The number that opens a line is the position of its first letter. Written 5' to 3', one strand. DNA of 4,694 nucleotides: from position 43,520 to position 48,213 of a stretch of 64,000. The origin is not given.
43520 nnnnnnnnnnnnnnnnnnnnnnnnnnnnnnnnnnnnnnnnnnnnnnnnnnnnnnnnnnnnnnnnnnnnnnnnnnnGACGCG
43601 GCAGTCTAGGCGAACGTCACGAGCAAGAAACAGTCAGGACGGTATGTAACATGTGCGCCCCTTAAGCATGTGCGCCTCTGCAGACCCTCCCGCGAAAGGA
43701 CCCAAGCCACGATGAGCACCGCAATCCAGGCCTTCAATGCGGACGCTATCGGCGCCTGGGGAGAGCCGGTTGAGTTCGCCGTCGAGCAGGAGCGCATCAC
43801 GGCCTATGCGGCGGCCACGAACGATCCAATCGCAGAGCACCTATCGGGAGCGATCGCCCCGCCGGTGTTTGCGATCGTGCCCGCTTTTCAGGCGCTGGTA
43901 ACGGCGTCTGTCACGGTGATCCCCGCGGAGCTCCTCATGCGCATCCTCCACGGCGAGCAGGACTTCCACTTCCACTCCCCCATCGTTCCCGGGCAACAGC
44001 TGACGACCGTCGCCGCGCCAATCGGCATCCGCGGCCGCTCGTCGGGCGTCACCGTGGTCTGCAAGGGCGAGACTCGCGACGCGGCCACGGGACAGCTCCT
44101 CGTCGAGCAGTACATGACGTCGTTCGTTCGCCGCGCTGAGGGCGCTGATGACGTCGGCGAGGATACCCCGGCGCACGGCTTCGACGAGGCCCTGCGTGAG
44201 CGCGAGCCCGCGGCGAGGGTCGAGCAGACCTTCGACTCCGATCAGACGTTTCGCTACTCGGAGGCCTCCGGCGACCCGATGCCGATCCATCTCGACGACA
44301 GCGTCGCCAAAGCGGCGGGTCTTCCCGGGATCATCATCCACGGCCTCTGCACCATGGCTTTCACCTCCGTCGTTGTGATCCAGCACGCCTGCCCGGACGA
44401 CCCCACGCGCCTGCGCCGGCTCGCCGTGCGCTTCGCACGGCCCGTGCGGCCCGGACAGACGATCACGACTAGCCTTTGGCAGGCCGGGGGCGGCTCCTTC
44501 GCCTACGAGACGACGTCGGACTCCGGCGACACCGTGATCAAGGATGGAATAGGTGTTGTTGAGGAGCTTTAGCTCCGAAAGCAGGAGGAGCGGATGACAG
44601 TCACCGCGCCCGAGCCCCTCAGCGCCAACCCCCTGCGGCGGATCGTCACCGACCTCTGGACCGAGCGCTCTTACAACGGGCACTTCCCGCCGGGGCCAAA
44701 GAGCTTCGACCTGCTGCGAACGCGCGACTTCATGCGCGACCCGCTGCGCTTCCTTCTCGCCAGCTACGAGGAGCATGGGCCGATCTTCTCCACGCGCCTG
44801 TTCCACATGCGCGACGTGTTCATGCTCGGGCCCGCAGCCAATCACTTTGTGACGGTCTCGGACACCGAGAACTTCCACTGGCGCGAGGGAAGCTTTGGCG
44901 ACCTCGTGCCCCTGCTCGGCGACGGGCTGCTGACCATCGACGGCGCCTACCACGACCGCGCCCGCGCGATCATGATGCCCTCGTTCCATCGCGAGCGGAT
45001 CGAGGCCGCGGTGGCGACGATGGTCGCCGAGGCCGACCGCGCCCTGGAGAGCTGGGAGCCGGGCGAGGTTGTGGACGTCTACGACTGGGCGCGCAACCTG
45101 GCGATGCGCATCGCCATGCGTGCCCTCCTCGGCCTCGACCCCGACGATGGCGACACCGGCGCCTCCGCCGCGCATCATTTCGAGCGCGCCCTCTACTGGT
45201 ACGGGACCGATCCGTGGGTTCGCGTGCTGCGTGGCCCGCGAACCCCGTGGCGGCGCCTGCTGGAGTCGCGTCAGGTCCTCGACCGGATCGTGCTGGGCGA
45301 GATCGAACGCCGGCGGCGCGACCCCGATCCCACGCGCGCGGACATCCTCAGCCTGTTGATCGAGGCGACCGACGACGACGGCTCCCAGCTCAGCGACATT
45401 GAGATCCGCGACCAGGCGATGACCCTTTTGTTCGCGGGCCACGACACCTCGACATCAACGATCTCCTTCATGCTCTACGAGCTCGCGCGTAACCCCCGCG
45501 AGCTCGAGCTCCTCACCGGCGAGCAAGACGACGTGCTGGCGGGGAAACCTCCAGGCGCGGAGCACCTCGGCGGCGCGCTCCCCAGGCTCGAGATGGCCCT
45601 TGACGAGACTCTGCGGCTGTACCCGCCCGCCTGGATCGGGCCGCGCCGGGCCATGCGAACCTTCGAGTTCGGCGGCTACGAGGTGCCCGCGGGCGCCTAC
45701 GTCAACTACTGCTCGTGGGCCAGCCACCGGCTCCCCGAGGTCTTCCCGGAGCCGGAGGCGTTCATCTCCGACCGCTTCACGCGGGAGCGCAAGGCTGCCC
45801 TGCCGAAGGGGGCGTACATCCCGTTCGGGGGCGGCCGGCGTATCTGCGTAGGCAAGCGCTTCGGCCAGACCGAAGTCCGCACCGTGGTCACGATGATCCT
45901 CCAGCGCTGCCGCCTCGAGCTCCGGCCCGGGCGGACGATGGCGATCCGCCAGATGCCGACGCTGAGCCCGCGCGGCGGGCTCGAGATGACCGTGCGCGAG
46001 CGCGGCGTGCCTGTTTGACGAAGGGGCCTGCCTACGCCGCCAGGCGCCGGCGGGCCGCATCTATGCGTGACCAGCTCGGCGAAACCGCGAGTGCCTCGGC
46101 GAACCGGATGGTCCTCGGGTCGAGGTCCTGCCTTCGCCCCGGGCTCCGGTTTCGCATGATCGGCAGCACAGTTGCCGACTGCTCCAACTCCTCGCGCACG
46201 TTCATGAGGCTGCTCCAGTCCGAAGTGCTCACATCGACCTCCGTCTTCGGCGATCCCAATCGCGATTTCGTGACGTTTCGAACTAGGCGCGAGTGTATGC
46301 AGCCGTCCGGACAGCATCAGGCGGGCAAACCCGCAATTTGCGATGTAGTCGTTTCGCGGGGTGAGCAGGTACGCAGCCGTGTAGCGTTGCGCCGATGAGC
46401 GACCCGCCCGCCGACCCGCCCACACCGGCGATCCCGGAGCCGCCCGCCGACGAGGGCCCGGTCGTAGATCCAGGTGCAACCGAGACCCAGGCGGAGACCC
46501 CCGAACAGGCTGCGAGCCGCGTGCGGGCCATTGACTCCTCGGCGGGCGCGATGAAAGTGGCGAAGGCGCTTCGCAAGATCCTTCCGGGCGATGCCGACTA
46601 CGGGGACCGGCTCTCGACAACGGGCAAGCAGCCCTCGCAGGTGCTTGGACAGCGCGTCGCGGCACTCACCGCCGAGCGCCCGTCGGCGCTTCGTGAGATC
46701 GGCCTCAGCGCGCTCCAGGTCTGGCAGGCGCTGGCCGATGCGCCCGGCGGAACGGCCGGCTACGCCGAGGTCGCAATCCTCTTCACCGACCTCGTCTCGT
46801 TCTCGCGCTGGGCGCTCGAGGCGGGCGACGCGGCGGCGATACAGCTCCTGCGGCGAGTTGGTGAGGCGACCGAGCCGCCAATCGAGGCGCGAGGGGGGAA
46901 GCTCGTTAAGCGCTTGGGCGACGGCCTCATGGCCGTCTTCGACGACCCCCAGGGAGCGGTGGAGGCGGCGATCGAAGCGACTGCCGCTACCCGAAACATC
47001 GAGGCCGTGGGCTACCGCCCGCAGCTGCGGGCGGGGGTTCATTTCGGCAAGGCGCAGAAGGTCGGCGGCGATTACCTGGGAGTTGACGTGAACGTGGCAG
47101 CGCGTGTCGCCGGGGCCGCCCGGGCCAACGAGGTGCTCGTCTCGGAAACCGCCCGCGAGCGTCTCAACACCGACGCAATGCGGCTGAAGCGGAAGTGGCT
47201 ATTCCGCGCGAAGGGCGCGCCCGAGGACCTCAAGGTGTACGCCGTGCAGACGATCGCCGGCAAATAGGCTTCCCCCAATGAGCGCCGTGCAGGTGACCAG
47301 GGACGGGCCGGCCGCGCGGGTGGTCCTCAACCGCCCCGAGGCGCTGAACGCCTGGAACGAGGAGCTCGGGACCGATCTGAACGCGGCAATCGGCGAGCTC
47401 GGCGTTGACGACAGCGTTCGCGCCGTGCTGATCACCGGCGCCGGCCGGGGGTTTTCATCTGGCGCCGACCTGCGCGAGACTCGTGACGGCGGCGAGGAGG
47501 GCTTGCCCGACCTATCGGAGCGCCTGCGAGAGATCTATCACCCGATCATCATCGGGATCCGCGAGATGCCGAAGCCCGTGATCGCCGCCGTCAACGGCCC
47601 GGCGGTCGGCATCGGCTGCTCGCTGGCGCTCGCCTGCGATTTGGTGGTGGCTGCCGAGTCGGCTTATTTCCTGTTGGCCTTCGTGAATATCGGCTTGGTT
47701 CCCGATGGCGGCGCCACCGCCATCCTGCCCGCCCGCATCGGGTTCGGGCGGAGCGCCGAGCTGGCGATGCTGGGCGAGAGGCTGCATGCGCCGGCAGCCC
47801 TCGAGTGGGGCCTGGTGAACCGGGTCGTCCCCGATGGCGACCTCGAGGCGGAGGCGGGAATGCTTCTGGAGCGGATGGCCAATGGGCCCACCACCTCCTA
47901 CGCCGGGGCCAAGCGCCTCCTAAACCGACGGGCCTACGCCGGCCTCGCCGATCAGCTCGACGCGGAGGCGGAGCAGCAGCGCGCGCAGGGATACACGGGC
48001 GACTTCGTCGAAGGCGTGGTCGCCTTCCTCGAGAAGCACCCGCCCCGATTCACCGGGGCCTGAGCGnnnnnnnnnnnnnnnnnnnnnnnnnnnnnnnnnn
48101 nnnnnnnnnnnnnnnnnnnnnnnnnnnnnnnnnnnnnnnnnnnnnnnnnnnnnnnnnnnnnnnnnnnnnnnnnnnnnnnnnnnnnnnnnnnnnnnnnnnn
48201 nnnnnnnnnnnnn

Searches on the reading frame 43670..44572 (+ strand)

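Call 90: search_protein_families(library=pfam, proteins=[window:43670-44572:+], max_evalue=0.0001)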
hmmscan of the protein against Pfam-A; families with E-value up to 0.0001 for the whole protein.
window:43670-44572:+ (300 aa): 3 families
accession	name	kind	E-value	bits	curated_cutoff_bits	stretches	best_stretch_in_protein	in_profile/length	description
PF01575.25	MaoC_dehydratas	-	3e-27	95.1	27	1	177-278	7-108/123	MaoC like domain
PF13452.11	FAS1_DH_region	-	1e-15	58.5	22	1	26-136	2-120/132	FAS1-like, dehydratase domain region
PF22622.2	MFE-2_hydrat-2_N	-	1.8e-12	47.6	27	1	63-154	34-129/130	MFE-2 hydratase 2 N-terminal domain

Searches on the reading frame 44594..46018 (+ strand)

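Call 90: search_protein_families(library=pfam, proteins=[window:44594-46018:+], max_evalue=0.0001)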
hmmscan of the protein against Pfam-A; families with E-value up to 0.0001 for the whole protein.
window:44594-46018:+ (474 aa): 1 family
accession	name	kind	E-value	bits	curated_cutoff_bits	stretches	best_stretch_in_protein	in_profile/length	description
PF00067.27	p450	-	7.4e-67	226.5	22.8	1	55-451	27-444/462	Cytochrome P450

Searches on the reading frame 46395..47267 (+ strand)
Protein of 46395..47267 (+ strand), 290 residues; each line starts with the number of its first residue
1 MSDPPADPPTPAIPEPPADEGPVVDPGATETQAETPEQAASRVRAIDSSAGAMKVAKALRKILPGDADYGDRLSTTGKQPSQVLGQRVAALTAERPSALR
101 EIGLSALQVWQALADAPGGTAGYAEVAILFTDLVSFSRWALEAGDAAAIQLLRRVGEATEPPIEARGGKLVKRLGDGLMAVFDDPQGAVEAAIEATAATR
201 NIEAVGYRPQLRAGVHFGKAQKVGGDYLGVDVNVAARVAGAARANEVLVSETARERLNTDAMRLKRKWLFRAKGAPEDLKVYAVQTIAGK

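Call 90: search_protein_families(library=pfam, proteins=[window:46395-47267:+], max_evalue=0.0001)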
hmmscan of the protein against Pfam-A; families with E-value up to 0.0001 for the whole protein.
window:46395-47267:+ (290 aa): 1 family
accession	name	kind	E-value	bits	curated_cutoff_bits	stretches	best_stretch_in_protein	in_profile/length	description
PF00211.25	Guanylate_cyc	-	1.3e-10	41.6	21.9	1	123-284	6-181/183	Adenylate and Guanylate cyclase catalytic domain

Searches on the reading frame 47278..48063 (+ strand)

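Call 90: search_protein_families(library=pfam, proteins=[window:47278-48063:+], max_evalue=0.0001)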
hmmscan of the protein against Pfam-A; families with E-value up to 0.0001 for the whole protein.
window:47278-48063:+ (261 aa): 2 families
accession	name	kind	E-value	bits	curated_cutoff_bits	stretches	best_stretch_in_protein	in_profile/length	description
PF00378.25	ECH_1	-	4.6e-57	193.7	27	1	13-260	7-250/251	Enoyl-CoA hydratase/isomerase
PF16113.10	ECH_2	-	1.3e-32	114.1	27.2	1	13-195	2-183/335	Enoyl-CoA hydratase/isomerase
